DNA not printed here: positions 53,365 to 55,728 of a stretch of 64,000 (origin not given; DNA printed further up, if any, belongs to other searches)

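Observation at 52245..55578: Compositionally foreign two-gene islet: a 687-aa orphan lipoprotein followed by a secreted RCC1-repeat beta-propeller protein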

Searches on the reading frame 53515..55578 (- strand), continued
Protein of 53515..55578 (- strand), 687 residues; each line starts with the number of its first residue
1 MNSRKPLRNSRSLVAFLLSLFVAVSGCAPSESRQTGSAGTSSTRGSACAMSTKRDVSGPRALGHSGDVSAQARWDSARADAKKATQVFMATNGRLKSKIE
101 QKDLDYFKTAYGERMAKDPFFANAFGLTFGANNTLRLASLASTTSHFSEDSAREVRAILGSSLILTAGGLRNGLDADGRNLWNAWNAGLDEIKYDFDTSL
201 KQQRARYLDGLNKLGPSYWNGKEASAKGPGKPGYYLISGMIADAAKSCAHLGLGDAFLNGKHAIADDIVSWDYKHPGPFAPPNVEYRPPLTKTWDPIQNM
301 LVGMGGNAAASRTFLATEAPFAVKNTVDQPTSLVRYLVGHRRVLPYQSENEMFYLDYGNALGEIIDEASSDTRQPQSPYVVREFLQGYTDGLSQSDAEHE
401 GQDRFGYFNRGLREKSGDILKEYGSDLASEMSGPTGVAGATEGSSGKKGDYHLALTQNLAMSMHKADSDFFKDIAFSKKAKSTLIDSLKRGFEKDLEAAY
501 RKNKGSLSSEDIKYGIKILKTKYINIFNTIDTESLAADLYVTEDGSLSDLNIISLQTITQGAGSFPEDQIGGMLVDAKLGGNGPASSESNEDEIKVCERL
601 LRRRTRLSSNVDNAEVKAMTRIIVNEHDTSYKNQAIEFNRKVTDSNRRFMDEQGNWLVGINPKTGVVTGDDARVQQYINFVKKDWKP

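Call 44: search_solved_structures(query=A2, max_evalue=10)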
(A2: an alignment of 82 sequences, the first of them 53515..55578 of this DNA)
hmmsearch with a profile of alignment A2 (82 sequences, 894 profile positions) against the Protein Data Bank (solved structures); distinct sequences matched with E-value up to 10: 26.
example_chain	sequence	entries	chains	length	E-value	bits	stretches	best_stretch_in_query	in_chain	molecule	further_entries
12fa_A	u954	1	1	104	0.00053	21.6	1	12-90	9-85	ESAT-6-like protein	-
2vrz_A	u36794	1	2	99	0.0016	20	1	11-90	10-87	VIRULENCE FACTOR ESXA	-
2vs0_A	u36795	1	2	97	0.0018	19.9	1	11-90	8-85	VIRULENCE FACTOR ESXA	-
6j19_B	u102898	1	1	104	0.032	15.7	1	8-90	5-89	ESAT-6-like protein EsxB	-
3fav_A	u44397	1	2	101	0.049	15.1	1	8-90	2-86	ESAT-6-like protein esxB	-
3gvm_A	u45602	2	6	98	0.059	14.8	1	7-96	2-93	Putative uncharacterized protein SAG1039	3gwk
4j42_A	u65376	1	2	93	0.059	14.8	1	6-91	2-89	secreted protein EsxB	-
4i0x_A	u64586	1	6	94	0.11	13.9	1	45-90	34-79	ESAT-6-like protein MAB_3112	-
1wa8_A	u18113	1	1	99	0.11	13.9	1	16-90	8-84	ESAT-6 LIKE PROTEIN ESXB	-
4j7j_A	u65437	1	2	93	0.12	13.8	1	6-91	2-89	secreted protein EsxB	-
4j10_A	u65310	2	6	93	0.12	13.8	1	6-91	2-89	SECRETED PROTEIN ESXB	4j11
3o9o_A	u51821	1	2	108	0.15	13.5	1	8-96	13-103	Uncharacterized protein gbs1074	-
4j7k_A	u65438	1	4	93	0.16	13.4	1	6-91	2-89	secreted protein EsxB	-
1nt2_B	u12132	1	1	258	0.21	13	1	127-197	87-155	conserved hypothetical protein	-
4dzv_B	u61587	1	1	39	0.3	12.5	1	97-124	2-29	4-alpha/beta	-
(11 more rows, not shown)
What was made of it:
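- The family profile matches EsxA/EsxB chains in the PDB over the whole WXG100 fold (E 5e-4 to 0.05) (call 44).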

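Call 54: predict_structure(alignment_id=A2)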
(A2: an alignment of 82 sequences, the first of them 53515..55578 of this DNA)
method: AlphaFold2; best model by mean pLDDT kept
length: 687 residues; sequences in the alignment: 82
mean_pLDDT: 84.9   pTM: 0.85
mean pLDDT of the five models: 84.9, 83.9, 83.7, 82.4, 82.1
residues with pLDDT >= 90: 424; 70-90: 138; 50-70: 70; < 50: 55
segments of 3 or more residues with pLDDT < 50: 1-10, 19-59, 61-63
pLDDT, mean of each block of 10 residues (from residue 1): 37 51 40 38 35 41 64 97 98 94 96 96 98 96 89 96 97 94 94 95 96 96 84 96 97 97 96 84 73 94 97 97 81 96 70 86 98 97 97 88 92 98 96 90 88 95 82 95 95 92 80 91 91 84 62 58 62 72 63 83 87 92 86 94 97 95 95 96 84
secondary structure, 60 per line:
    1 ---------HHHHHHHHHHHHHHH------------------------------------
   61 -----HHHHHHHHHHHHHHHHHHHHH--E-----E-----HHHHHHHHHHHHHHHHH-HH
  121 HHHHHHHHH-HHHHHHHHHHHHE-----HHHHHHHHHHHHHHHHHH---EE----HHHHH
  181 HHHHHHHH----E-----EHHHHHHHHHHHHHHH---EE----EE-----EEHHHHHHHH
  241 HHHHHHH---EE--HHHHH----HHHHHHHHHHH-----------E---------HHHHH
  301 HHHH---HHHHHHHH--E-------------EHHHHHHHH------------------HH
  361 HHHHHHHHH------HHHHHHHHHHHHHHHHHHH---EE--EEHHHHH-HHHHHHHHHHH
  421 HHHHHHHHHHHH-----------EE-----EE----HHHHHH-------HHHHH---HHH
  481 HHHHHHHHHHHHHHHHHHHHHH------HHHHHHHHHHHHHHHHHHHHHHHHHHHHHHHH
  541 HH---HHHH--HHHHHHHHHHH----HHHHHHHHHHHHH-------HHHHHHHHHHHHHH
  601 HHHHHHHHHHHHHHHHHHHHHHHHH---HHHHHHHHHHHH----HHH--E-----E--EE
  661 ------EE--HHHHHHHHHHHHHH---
elements in order (helices of 4 or more, strands of 3 or more residues): H10-24 H66-86 H101-117 H119-129 H131-142 H149-166 H176-188 H200-214 H233-247 H255-259 H264-274 H296-304 H308-315 H333-340 H359-369 H376-394 H404-408 H410-432 H457-462 H470-474 H478-502 H509-542 H546-549 H552-562 H567-579 H587-625 H629-640 H671-684
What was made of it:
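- The body is a compact all-alpha protein (call 54).
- Tried and rejected: It was repeated with 82 sequences (call 54).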

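Call 59: fold_search(model_id=the predicted structure, library=pdb)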
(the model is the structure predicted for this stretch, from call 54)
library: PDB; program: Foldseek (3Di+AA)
matches with E <= 10: 316; with E <= 0.001: 0
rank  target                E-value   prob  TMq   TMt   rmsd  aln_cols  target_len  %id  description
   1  8cws_A                6.6e-03  0.75  0.13  0.17  18.2       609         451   10  Accurate computational design of genetically encoded 3D protein crystals (released 2023-11-01)
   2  4c0p_A                1.4e-02  0.82  0.17  0.15  19.1       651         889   12  Unliganded Transportin 3 (released 2014-01-22)
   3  8cwy_A                1.5e-02  0.63  0.15  0.18  17.3       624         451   11  Accurate computational design of genetically encoded 3D protein crystals (released 2023-11-01)
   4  4c0o_A                2.3e-02  0.77  0.17  0.14  19.5       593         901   12  Transportin 3 in complex with phosphorylated ASF/SF2 (released 2014-01-22)
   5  6y5q_u                5.4e-02  0.25  0.13  0.11  23.8       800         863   10  human 17S U2 snRNP (released 2020-06-17)
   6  5oob_I                5.7e-02  0.21  0.13  0.12  27.6       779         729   10  COMPLEX OF HUMAN NUCLEAR CAP-BINDING COMPLEX WITH M7GTP AND NELF-E C-TERMINAL PEPTIDE (released 2017-11-15)
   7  3a6p_A                6.6e-02  0.51  0.17  0.13  18.9       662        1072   11  Crystal structure of Exportin-5:RanGTP:pre-miRNA complex (released 2009-12-08)
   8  7q3l_A                6.9e-02  0.30  0.14  0.13  22.6       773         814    9  Human 17S U2 snRNP 5' domain (released 2022-03-30)
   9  5oo6_A                7.5e-02  0.20  0.14  0.13  27.8       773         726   11  Complex of human nuclear cap-binding complex with ARS2 C-terminal peptide (released 2017-11-15)
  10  3nmz_B                8.8e-02  0.47  0.16  0.22  18.6       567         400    9  Crystal structure of APC complexed with Asef (released 2011-07-06)
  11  8a9k_A                1.1e-01  0.25  0.15  0.12  24.2       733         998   10  Cryo-EM structure of USP1-UAF1 bound to FANCI and mono-ubiquitinated FANCD2 with ML323 (consensus reconstruction) (released 2022-10-12)
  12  7u9t_A                1.2e-01  0.16  0.13  0.04  38.7       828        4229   11  Structure of PKA phosphorylated human RyR2 in the closed state in the presence of Calmodulin (released 2022-08-03)
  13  9n6z_SP               1.3e-01  0.25  0.17  0.08  19.8       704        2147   10  SSU processome maturation and disassembly, State D (released 2025-11-05)
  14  5yu7                  1.4e-01  0.38  0.18  0.13  19.7       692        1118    9  CRYSTAL STRUCTURE OF EXPORTIN-5 (released 2018-08-29)
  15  7sqc_N1               1.5e-01  0.82  0.23  0.29  15.8       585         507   11  Ciliary C1 central pair apparatus isolated from Chlamydomonas reinhardtii (released 2022-04-13)
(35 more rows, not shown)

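Call 61: find_encoding_contigs(protein=P0106, flank=7000, max_places=2)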
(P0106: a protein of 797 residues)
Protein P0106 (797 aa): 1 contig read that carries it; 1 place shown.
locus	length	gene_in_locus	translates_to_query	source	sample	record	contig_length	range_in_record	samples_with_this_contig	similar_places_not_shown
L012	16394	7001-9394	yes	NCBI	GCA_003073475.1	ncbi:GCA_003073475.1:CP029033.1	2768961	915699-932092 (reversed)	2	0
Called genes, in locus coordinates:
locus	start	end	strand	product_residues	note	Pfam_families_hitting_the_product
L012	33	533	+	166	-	-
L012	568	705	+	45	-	-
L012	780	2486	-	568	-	-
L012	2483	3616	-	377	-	PF00005:ABC_tran, PF13304:AAA_21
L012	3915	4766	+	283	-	PF00440:TetR_N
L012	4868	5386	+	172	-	-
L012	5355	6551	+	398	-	PF25390:WD40_RLD, PF00415:RCC1 (faint), PF13540:RCC1_2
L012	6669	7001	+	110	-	-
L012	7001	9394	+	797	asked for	-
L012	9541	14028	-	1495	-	PF01548:DEDD_Tnp_IS110 (faint), PF01869:BcrAD_BadFG, PF09989:DUF2229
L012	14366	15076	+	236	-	PF00440:TetR_N, PF17920:TetR_C_16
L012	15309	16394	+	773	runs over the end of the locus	PF00795:CN_hydrolase, PF02540:NAD_synthase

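Call 62: find_encoding_contigs(protein=P0114, flank=7000, max_places=2)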
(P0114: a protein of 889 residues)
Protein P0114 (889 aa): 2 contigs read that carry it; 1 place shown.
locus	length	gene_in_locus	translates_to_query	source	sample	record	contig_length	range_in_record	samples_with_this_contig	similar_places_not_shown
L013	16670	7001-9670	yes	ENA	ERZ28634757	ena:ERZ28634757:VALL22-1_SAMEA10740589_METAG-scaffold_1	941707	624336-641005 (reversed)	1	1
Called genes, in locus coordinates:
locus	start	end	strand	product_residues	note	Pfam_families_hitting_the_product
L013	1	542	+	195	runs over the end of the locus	PF00406:ADK, PF13238:AAA_18 (weak), PF13671:AAA_33 (weak), PF13207:AAA_17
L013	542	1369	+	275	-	PF00557:Peptidase_M24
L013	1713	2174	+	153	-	-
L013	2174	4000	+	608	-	-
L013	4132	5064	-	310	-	-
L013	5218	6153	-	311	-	-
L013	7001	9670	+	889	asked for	-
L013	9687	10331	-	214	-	-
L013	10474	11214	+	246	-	-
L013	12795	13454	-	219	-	-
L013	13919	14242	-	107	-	-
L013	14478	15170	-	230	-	-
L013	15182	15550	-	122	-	-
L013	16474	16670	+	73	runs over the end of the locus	PF01176:eIF-1a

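Call 63: find_encoding_contigs(protein=P0119, flank=7000, max_places=2)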
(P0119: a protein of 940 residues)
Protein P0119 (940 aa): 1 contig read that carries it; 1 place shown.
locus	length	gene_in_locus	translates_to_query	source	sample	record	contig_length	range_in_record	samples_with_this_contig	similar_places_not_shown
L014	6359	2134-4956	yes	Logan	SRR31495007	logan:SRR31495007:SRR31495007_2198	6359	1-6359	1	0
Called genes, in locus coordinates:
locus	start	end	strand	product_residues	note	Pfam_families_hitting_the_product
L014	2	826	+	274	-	?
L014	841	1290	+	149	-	-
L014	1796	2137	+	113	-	-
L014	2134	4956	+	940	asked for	-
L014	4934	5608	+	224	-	-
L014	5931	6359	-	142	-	?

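Call 68: find_encoding_contigs(protein=P0004, flank=6000, max_places=2)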
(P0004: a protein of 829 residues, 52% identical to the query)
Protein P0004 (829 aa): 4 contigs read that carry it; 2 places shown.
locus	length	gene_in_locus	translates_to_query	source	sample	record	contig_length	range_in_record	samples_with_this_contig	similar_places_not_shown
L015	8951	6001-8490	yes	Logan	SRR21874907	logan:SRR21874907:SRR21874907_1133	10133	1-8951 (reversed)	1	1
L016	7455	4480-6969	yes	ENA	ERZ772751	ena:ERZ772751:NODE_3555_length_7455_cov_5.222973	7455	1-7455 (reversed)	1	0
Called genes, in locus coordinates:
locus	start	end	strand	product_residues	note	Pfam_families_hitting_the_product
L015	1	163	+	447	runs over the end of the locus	?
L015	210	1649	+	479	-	PF18755:RAMA (weak), PF14267:DUF4357 (faint)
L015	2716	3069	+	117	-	-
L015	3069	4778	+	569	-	PF06259:Abhydrolase_8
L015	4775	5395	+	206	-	PF16145:DUF4853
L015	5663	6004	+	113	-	-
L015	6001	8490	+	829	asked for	-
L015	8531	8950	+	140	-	?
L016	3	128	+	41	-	?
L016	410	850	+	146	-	-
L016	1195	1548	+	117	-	-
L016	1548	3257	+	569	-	PF06259:Abhydrolase_8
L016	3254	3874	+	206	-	PF16145:DUF4853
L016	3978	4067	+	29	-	-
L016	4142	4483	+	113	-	-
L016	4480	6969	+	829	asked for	-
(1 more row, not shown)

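Call 69: find_encoding_contigs(protein=P0005, flank=8000, max_places=2)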
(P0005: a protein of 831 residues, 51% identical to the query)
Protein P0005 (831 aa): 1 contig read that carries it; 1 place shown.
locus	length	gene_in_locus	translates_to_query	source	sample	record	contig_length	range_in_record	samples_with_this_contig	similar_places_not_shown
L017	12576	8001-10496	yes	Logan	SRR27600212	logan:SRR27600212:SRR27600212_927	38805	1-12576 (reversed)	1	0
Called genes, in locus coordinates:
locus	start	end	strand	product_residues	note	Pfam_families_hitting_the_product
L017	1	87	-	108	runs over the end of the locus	-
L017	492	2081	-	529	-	PF00117:GATase, PF07722:Peptidase_C26, PF02540:NAD_synthase (faint), PF00958:GMP_synt_C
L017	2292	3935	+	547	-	PF01515:PTA_PTB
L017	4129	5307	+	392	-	PF00871:Acetate_kinase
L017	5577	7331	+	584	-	PF20446:ABC_N, PF09818:ABC_ATPase, PF21117:MRB1590_C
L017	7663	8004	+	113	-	-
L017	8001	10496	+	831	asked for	-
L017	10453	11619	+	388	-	PF25390:WD40_RLD, PF00415:RCC1 (faint), PF13540:RCC1_2 (weak)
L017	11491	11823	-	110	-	-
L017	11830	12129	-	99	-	-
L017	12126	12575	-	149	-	?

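Call 82: find_homologous_proteins(query=L007:12021-13139:+, max_evalue=1e-20)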
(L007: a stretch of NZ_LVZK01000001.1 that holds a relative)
Query L007:12021-13139:+ (372 aa): 27 proteins with E <= 1e-20 among 5087 candidates.
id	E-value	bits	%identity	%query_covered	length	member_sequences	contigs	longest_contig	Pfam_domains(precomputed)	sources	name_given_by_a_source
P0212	9.7e-245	830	96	99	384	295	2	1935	PF00415.25,PF13540.13,PF25390.2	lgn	-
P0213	8.8e-113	395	87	55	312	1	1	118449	PF00415.25,PF13540.13,PF25390.2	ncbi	-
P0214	1.8e-33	134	33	47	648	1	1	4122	PF00415.25,PF13540.13,PF25384.2,PF25390.2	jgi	jgi:alpha-tubulin suppressor-like RCC1 family protein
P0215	1.0e-29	122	37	37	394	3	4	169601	PF00415.25,PF13540.13,PF25384.2,PF25390.2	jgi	jgi:alpha-tubulin suppressor-like RCC1 family protein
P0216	3.2e-28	117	27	63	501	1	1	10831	PF00415.25,PF13540.13,PF25384.2,PF25390.2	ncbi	ncbi:MAG: RCC1 repeat-containing protein [Gammaproteobacteria bacterium]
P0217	9.8e-27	112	26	61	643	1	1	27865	PF00415.25,PF13540.13,PF25390.2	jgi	jgi:cysteine-rich repeat protein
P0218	1.0e-26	112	28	53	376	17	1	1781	PF00415.25,PF13540.13,PF25384.2,PF25390.2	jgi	-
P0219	4.5e-26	110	31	79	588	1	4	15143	PF00415.25,PF13540.13,PF25384.2,PF00041.28,PF25390.2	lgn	-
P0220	3.7e-25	107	32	51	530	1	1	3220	PF00415.25,PF13540.13,PF25384.2,PF25390.2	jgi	jgi:alpha-tubulin suppressor-like RCC1 family protein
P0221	3.1e-24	104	34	55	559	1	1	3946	PF00415.25,PF13540.13,PF25384.2,PF25390.2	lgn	-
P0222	4.6e-24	103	38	38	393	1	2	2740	PF00415.25,PF13540.13,PF25384.2,PF25390.2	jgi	jgi:alpha-tubulin suppressor-like RCC1 family protein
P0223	7.5e-24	103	26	63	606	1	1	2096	PF00415.25,PF13540.13,PF25384.2,PF25390.2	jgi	jgi:alpha-tubulin suppressor-like RCC1 family protein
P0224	8.5e-24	102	30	56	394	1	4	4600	PF00415.25,PF13540.13,PF25384.2,PF25390.2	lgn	-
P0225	9.4e-24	102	31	52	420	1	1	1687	PF00415.25,PF13540.13,PF25384.2,PF25390.2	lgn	-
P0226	1.3e-23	102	28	52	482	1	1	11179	PF00415.25,PF13540.13,PF25384.2,PF25390.2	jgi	jgi:alpha-tubulin suppressor-like RCC1 family protein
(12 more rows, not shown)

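Call 85: search_solved_structures(query=A5, max_evalue=10)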
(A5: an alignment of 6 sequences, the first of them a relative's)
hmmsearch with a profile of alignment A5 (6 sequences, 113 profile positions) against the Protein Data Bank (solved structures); distinct sequences matched with E-value up to 10: 6.
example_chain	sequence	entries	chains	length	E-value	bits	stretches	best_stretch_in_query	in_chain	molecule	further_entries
4lws_B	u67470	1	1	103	0.099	16.1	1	55-97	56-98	Uncharacterized protein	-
5fpz_A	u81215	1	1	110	0.43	14.1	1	2-43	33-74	PECTIN DEGRADATION PROTEIN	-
5fpx_A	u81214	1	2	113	0.45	14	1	2-43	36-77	PECTIN DEGRADATION PROTEIN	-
5wkq_A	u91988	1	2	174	0.56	13.7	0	59-103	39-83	Invasin IpaB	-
6prk_A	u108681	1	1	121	0.79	13.2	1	13-76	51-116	RicF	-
6y1y_A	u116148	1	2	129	1.1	12.7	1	37-79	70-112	CheA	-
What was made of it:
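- Tried and rejected: It is suggestive only (call 85).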
